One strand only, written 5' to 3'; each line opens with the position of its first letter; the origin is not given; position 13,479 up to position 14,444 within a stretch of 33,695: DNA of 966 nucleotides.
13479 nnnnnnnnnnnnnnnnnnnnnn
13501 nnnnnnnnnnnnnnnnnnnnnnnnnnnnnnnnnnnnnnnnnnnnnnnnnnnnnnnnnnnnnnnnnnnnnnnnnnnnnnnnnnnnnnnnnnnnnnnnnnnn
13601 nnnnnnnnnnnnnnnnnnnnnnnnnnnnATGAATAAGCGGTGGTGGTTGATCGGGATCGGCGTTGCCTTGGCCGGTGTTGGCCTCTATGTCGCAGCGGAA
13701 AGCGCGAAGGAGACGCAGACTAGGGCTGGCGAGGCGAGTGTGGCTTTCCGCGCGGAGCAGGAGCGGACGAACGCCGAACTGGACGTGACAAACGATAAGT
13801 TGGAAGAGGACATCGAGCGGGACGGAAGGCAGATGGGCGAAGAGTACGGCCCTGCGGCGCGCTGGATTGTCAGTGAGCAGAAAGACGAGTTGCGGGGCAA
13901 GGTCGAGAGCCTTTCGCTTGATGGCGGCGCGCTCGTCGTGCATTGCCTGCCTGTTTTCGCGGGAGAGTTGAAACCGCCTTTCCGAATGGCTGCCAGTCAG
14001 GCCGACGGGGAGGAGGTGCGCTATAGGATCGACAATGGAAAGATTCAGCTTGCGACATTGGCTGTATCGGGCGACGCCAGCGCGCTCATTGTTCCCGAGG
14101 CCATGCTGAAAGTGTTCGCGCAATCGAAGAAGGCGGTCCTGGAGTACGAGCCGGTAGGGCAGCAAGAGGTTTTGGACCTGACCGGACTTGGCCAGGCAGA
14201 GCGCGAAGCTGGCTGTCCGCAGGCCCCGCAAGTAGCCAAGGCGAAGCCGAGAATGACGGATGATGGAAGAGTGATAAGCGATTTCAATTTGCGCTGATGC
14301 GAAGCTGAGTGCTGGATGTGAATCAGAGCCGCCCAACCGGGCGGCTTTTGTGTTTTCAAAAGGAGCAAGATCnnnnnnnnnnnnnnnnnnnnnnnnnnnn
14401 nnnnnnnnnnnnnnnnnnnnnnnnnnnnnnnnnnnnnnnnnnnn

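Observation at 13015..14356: Membrane-anchored HIRAN protein plus periplasm-facing partner inserted between the tail chaperones and the tape measure gene, closed by its own terminator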

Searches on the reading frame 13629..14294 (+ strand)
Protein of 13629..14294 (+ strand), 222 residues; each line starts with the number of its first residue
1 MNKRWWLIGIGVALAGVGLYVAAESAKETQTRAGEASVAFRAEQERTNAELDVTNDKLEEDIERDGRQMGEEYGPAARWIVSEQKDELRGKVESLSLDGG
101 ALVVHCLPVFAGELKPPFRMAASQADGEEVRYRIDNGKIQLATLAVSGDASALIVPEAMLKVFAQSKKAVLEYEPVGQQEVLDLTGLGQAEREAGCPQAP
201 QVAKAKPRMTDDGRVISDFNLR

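Call 3: search_protein_families(library=pfam, proteins=[window:13629-14294:+], max_evalue=1)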
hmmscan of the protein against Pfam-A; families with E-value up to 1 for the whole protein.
window:13629-14294:+ (222 aa): 2 families
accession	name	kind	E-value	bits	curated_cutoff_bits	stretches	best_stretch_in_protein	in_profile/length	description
PF15055.12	DMAC1_Dmo2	-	0.096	13.3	27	1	11-34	10-32/47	DMAC1/Dmo2-like domain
PF14155.11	DUF4307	-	0.12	12.7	27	1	3-57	2-58/111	Domain of unknown function (DUF4307)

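Call 4: search_protein_families(library=phrogs, proteins=[window:13629-14294:+], max_evalue=0.1)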
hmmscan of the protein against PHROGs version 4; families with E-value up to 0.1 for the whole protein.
window:13629-14294:+ (222 aa): 1 family
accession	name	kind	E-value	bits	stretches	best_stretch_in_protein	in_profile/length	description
phrog_1848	-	unknown function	0.00024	21.9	1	124-185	84-150/166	-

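Call 8: search_protein_families(library=padloc, proteins=[window:13629-14294:+], max_evalue=1)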
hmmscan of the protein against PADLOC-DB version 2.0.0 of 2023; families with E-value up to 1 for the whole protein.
window:13629-14294:+ (222 aa): 0 families

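Call 10: find_homologous_proteins(query=window:13629-14294:+)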
Query window:13629-14294:+ (222 aa): 1 proteins with E <= 0.001 among 1743 candidates.
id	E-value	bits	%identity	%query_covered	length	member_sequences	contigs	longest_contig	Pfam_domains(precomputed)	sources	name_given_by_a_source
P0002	4.1e-139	479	100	100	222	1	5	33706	-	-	-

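Call 22: find_related_loci(query=window:13629-14294:+, collection=viral_contigs, flank=6000)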
Query window:13629-14294:+ (222 aa) in viral_contigs; peptide patterns used: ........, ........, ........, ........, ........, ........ (x = any residue, [..] = any of these).
5 stretches matched a pattern, but none encodes a relative of the query by tblastn (E <= 1e-3).

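Call 25: search_dna_similar(query=window:13629-14294:+, collection=phages, mode=protein, max_evalue=0.1, max_rows=20)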
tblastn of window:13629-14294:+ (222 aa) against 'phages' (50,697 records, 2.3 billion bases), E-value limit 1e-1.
No match.

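Call 39: search_protein_representatives(protein=window:13629-14294:+)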
Query: 222 residues. Proteins with E-value up to 0.001 (for the whole library): 26; up to 1e-10: 6; up to 1e-30: 1. The best 26 are listed.
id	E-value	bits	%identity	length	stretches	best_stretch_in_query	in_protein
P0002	1.3e-139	479.3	100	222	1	1-222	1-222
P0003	4.0e-15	72.6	40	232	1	75-202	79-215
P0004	3.8e-13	66.2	37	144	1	71-197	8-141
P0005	5.3e-13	65.7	33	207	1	39-208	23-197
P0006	3.3e-12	63.1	34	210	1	38-196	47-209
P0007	1.1e-11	61.4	40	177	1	74-196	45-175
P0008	2.0e-10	57.3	37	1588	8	70-107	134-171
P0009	5.8e-10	55.8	32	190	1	77-211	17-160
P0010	2.6e-09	53.6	34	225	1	77-206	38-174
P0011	9.4e-09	51.8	34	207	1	72-200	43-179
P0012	3.3e-08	50.0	34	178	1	75-197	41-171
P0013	6.6e-08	49.0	33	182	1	74-196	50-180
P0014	1.4e-07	48.0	33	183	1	75-196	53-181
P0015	2.3e-07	47.3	34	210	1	67-204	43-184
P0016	5.5e-07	46.0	34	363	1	75-201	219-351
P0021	2.5e-06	43.9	35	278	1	75-201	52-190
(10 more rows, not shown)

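Call 42: search_protein_families(library=pfam, alignment_id=A1, max_evalue=0.1)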
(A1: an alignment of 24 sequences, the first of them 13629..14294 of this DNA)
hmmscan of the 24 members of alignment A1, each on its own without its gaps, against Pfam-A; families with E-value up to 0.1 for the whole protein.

A. member 1, window:13629-14294:+ (222 aa): 1 family
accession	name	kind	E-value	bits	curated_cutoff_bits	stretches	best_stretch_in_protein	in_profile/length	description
PF15055.12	DMAC1_Dmo2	-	0.096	13.3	27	0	11-34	10-32/47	DMAC1/Dmo2-like domain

B. families by the number of members that match (of 24 scanned): 10 families
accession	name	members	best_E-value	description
PF21827.1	New_glue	1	0.00011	New glue protein family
PF13942.11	Lipoprotein_20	1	0.021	YfhG lipoprotein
PF07533.21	BRK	1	0.025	BRK domain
PF19644.4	DUF6147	1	0.047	Family of unknown function (DUF6147)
PF05084.19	GRA6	1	0.069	Granule antigen protein (GRA6)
PF09489.15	CbtB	1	0.085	Probable cobalt transporter subunit (CbtB)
PF17537.7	DUF5455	1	0.087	Family of unknown function (DUF5455)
PF08501.16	Shikimate_dh_N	1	0.087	Shikimate dehydrogenase substrate binding domain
PF12992.12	DUF3876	1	0.092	Domain of unknown function, B. Theta Gene description (DUF3876)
PF15055.12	DMAC1_Dmo2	1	0.096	DMAC1/Dmo2-like domain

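Call 43: find_homologous_proteins(query=A1, max_evalue=0.001)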
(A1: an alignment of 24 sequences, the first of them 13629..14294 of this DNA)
Query A1 (24 sequences) (222 aa, profile of the alignment): 4 proteins with E <= 0.001 among 8000 candidates.
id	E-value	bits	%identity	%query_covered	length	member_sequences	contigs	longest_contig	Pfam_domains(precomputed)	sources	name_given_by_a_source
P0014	1.1e-68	249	31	55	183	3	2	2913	-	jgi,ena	-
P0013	2.1e-65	238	30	55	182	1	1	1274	-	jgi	jgi:hypothetical protein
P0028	1.1e-60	223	32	60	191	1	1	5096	-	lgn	-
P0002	4.8e-42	162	100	100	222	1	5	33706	-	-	-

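Call 44: find_encoding_contigs(protein=P0028, flank=10000)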
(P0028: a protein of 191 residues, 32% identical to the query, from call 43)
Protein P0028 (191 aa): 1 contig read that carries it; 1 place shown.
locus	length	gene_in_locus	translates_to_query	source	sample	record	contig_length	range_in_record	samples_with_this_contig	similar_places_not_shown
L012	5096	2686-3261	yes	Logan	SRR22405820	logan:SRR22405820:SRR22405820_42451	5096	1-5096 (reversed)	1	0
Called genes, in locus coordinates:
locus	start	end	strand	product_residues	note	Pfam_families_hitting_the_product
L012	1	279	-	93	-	?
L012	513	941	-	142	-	PF01894:YjbQ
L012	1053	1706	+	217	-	PF01725:Ham1p_like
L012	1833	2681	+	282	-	PF01127:Sdh_cyt (weak)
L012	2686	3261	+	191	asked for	-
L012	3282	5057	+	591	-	PF00890:FAD_binding_2, PF07992:Pyr_redox_2 (faint), PF02910:Succ_DH_flav_C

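Call 45: find_encoding_contigs(protein=P0014, flank=10000)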
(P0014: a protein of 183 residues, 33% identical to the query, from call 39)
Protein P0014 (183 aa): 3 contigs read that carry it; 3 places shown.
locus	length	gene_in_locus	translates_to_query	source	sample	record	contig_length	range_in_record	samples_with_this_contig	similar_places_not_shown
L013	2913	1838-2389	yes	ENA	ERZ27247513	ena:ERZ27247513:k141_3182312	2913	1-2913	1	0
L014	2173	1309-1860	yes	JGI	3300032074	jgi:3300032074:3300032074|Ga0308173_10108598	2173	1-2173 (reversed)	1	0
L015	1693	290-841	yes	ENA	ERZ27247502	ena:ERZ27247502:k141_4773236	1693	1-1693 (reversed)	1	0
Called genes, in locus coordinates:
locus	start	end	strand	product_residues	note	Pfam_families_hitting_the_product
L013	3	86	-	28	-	?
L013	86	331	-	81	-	-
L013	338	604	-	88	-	-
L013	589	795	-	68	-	-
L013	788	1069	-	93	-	-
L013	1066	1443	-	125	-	-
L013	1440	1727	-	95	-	-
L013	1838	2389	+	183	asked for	-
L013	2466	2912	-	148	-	?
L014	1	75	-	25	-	?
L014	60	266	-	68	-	-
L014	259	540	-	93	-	-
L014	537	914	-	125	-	-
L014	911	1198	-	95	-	-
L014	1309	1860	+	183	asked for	-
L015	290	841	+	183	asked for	-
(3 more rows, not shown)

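Call 46: find_encoding_contigs(protein=P0003, flank=10000)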
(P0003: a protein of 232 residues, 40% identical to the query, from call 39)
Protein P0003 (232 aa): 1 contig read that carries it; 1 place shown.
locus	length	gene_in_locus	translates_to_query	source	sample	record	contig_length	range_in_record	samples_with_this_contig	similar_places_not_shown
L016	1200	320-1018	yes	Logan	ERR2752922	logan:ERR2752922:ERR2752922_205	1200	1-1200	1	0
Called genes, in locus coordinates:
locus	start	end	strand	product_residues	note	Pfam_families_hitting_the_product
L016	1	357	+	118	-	?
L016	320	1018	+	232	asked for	-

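Call 48: find_encoding_contigs(protein=P0005, flank=10000)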
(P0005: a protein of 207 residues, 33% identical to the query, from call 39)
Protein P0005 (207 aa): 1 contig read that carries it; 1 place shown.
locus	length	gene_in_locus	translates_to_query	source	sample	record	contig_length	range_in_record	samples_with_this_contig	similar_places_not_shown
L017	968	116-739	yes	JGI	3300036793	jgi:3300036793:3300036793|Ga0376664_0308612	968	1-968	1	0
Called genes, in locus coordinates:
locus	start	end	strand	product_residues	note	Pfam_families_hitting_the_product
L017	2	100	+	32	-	?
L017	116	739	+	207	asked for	-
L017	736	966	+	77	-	?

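Call 49: find_encoding_contigs(protein=P0006, flank=10000)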
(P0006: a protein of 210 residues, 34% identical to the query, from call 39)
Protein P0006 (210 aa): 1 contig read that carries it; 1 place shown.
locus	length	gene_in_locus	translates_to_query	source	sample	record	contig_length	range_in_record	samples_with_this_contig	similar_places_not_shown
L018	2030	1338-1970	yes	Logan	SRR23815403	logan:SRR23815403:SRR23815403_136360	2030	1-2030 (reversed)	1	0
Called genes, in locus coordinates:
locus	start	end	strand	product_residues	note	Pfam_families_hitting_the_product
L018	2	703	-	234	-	?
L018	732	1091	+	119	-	-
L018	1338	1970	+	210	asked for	-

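Call 53: find_related_loci(query=A2, collection=viral_contigs, flank=8000)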
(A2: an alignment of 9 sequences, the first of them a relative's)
Query A2 (207 aa) in viral_contigs; peptide patterns used: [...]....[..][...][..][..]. (x = any residue, [..] = any of these).
2 stretches matched a pattern, but none encodes a relative of the query by tblastn (E <= 1e-3).

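Call 56: find_related_loci(query=A3, collection=metagenome_contigs, flank=8000)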
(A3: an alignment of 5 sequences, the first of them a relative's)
Query A3 (207 aa) in metagenome_contigs; peptide patterns used: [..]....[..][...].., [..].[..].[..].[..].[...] (x = any residue, [..] = any of these).
477 stretches matched a pattern; 4 encode a relative of the query (tblastn E <= 1e-3); 4 distinct loci.
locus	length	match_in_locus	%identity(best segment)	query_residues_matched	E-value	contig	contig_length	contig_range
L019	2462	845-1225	64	60-186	1e-58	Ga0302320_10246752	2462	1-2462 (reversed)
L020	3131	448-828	64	60-186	2e-58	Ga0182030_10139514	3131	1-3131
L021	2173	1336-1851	43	16-186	5e-49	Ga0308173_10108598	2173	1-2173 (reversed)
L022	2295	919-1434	42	16-186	2e-48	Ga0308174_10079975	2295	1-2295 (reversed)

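Call 62: search_solved_structures(query=A1, max_evalue=1, show_alignments=2)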
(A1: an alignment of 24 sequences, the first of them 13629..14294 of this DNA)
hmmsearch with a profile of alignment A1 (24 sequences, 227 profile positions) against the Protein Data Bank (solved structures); distinct sequences matched with E-value up to 1: 0.

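Call 72: predict_structure(alignment_id=A1)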
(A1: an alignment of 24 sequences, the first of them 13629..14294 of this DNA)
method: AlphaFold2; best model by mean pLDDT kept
length: 222 residues; sequences in the alignment: 24
mean_pLDDT: 84.5   pTM: 0.60
mean pLDDT of the five models: 84.5, 83.2, 81.7, 80.6, 79.9
residues with pLDDT >= 90: 107; 70-90: 78; 50-70: 32; < 50: 5
segments of 3 or more residues with pLDDT < 50: 219-222
pLDDT, mean of each block of 10 residues (from residue 1): 79 87 72 75 80 75 62 82 97 96 96 93 84 97 94 96 97 92 96 86 65 67 38
secondary structure, 60 per line:
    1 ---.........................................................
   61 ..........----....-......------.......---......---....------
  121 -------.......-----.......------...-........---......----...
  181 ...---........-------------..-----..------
elements in order: H4-70 H75-78 E80-85 E92-98 E102-107 E111-114 E128-134 E140-146 E153-155 H157-164 E168-173 E178-183 H187-194

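Call 76: fold_search(model_id=the predicted structure, library=pdb)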
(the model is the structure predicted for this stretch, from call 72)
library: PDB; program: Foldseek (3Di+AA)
matches with E <= 10: 1325; with E <= 0.001: 0
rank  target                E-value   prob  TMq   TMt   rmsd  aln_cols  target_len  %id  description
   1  6a6c                  3.1e-03  0.98  0.19  0.40   7.7       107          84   12  Crystal structure of carbohydrate-binding module family 56 beta-1,3-glucan binding domain (released 2019-07-03)
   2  5h9x                  1.3e-02  0.89  0.19  0.11   7.9       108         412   10  Crystal structure of GH family 64 laminaripentaose-producing beta-1,3-glucanase from Paenibacillus barengoltzii (released 2017-02-15)
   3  5t7a_A                2.0e-02  0.72  0.18  0.33  10.5       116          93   10  Crystal structure of Br derivative BhCBM56 (released 2017-08-23)
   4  5h9y_A                2.2e-02  0.89  0.20  0.12   7.6       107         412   11  Crystal structure of GH family 64 laminaripentaose-producing beta-1,3-glucanase from Paenibacillus barengoltzii comple (released 2017-02-15)
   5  5t7a_B                3.0e-02  0.66  0.17  0.33  10.6       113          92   11  Crystal structure of Br derivative BhCBM56 (released 2017-08-23)
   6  7quz_AAA              3.3e-02  0.63  0.19  0.22   9.8       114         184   13  Crystal structure of the SeMet octameric C-terminal Big_2-CBM56 domains from Paenibacillus illinoisensis (Bacillus c (released 2023-02-01)
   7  7quz_DDD              3.5e-02  0.60  0.19  0.21   9.7       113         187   13  Crystal structure of the SeMet octameric C-terminal Big_2-CBM56 domains from Paenibacillus illinoisensis (Bacillus c (released 2023-02-01)
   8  7quz_BBB              3.7e-02  0.60  0.19  0.22   9.8       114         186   13  Crystal structure of the SeMet octameric C-terminal Big_2-CBM56 domains from Paenibacillus illinoisensis (Bacillus c (released 2023-02-01)
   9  7r3t_B                5.2e-02  0.51  0.18  0.21   9.7       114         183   12  Crystal structure of the Dimeric C-terminal Big_2-CBM56 domains from Paenibacillus illinoisensis (Bacillus circulans I (released 2023-02-22)
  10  6uwr_A                7.8e-02  0.30  0.18  0.08   9.5       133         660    8  Clostridium difficile binary toxin translocase CDTb in asymmetric tetradecamer conformation (released 2020-01-22)
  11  1eba_B                1.2e-01  0.38  0.20  0.21  11.8       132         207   11  COMPLEX BETWEEN THE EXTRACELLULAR DOMAIN OF ERYTHROPOIETIN (EPO) RECEPTOR [EBP] AND AN INACTIVE PEPTIDE [EMP33] CONTAI (released 1998-11-11)
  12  5e4e_B                1.4e-01  0.57  0.20  0.24   8.5       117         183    8  Engineered Interleukin-13 bound to receptor (released 2015-12-02)
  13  9m0b_A                1.4e-01  0.33  0.15  0.05   9.9        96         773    7  Crystal structure of alpha-agarase AGA from Catenovulum maritimum (released 2026-03-04)
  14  1iar_B                1.6e-01  0.77  0.21  0.24   8.5       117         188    7  INTERLEUKIN-4 / RECEPTOR ALPHA CHAIN COMPLEX (released 2000-03-03)
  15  1ebp_A                1.7e-01  0.51  0.21  0.22  11.8       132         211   13  COMPLEX BETWEEN THE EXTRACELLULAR DOMAIN OF ERYTHROPOIETIN (EPO) RECEPTOR [EBP] AND AN AGONIST PEPTIDE [EMP1] (released 1997-07-29)
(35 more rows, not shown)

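Call 81: fold_search(model_id=the predicted structure, library=viral)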
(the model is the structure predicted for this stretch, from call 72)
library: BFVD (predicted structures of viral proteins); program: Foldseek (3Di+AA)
matches with E <= 10: 845; with E <= 0.001: 4
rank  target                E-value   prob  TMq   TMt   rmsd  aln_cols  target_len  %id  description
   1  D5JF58                6.7e-06  1.00  0.40  0.44  19.4       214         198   14  Uncharacterized protein [Klebsiella phage KP15]
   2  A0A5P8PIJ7            4.9e-05  1.00  0.39  0.41  18.4       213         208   12  (no name in the UniProt tables at hand)
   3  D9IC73                7.7e-05  1.00  0.39  0.43   7.5       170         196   10  Conserved hypothetical phage protein [Escherichia phage RB16]
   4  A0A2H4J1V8            9.3e-04  1.00  0.35  0.28   4.6       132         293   20  Uncharacterized protein [uncultured Caudovirales phage]
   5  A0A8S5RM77            1.4e-03  1.00  0.33  0.45  11.2       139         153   17  Uncharacterized protein [virus sp. ctn3M15]
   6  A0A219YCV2            2.7e-03  1.00  0.36  0.31  11.2       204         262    8  Uncharacterized protein [Aeromonas phage 65.2]
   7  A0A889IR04            4.3e-03  1.00  0.31  0.34  13.0       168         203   15  (no name in the UniProt tables at hand)
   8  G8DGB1                5.1e-03  1.00  0.39  0.32   7.6       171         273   16  (no name in the UniProt tables at hand)
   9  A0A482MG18            6.0e-03  1.00  0.33  0.41  13.5       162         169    9  Uncharacterized protein [Serratia phage MTx]
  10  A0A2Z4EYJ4            1.8e-02  0.63  0.19  0.10  15.8       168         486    5  (no name in the UniProt tables at hand)
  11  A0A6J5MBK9            3.9e-02  0.44  0.16  0.23  15.8       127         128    8  Uncharacterized protein [uncultured Caudovirales phage]
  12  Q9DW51                4.6e-02  0.44  0.18  0.10  13.8       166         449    9  Pr145 [Rat cytomegalovirus (strain Maastricht)]
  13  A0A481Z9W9            5.8e-02  0.60  0.19  0.27  24.1       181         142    6  Uncharacterized protein [Pithovirus LCPAC304]
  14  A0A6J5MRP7            5.8e-02  0.60  0.17  0.19  12.7        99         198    9  Uncharacterized protein [uncultured Caudovirales phage]
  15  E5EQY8                6.4e-02  0.57  0.22  0.10  16.1       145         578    8  (no name in the UniProt tables at hand)
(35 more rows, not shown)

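Call 83: search_protein_families(library=phrogs, proteins=[L018:2-703:-, L018:732-1088:+, L013:1440-1724:-, L013:2466-2912:-, L013:1066-1440:-, L019:315-677:+, P0006, P0014], max_evalue=0.01)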
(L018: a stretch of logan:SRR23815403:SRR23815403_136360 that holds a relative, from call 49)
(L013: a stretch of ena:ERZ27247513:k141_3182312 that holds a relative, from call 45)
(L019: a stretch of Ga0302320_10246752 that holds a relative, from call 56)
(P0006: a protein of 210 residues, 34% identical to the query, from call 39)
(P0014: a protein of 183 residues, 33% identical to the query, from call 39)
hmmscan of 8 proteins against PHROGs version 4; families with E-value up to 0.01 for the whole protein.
L018:2-703:- (234 aa): 0 families

L018:732-1088:+ (119 aa): 0 families

L013:1440-1724:- (94 aa): 0 families

L013:2466-2912:- (148 aa): 0 families

L013:1066-1440:- (124 aa): 0 families

L019:315-677:+ (121 aa): 0 families

P0006 (210 aa): 1 family
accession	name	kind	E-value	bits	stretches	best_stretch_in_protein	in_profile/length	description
phrog_1848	-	unknown function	5.7e-05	23.9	1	132-202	82-154/166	-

P0014 (183 aa): 1 family
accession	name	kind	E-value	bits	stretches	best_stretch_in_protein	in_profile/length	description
phrog_1848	-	unknown function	1.1e-07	32.7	1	73-177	58-157/166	-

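Call 85: search_protein_families(library=pfam, proteins=[L018:2-703:-, L018:732-1088:+, L017:736-966:+, L013:2466-2912:-], max_evalue=0.1)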
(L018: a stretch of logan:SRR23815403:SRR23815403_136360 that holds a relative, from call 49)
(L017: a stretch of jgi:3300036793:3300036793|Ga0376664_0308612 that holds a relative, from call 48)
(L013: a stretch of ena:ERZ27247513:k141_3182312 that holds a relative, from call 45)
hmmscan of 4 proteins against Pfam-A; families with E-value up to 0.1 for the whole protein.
L018:2-703:- (234 aa): 1 family
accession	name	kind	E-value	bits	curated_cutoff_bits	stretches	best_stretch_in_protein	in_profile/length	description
PF24164.1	TMP_N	-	0.046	14.6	27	1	14-61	24-74/82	Tape measure protein N-terminal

L018:732-1088:+ (119 aa): 1 family
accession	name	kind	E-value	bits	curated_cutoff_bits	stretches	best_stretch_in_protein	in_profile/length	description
PF10690.14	Myticin-prepro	-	0.0082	16.8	28.5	0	1-23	1-23/98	Myticin pre-proprotein from the mussel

L017:736-966:+ (77 aa): 3 families
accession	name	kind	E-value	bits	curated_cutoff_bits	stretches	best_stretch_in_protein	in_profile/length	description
PF01284.28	MARVEL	-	0.0031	18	32.8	1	18-72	79-135/135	Membrane-associating domain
PF13903.11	Claudin_2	-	0.0045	17.2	29.1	1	13-67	82-136/192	PMP-22/EMP/MP20/Claudin tight junction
PF00335.26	Tetraspanin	-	0.013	15.6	32.1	1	16-67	41-83/225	Tetraspanin family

L013:2466-2912:- (148 aa): 1 family
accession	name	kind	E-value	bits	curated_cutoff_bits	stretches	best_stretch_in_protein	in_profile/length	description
PF09720.15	Unstab_antitox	-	0.028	14.9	23.3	1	96-139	1-44/54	Putative addiction module component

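Call 101: search_protein_families(library=ncbifam, proteins=[window:13629-14294:+], max_evalue=0.1)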
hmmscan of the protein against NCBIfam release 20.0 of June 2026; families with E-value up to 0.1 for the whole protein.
window:13629-14294:+ (222 aa): 1 family
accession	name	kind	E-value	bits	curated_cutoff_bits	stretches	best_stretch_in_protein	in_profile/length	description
TIGR02278.1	PaaN-DH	equivalog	0.041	12.1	562.8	1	23-131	278-386/664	phenylacetic acid degradation bifunctional protein PaaZ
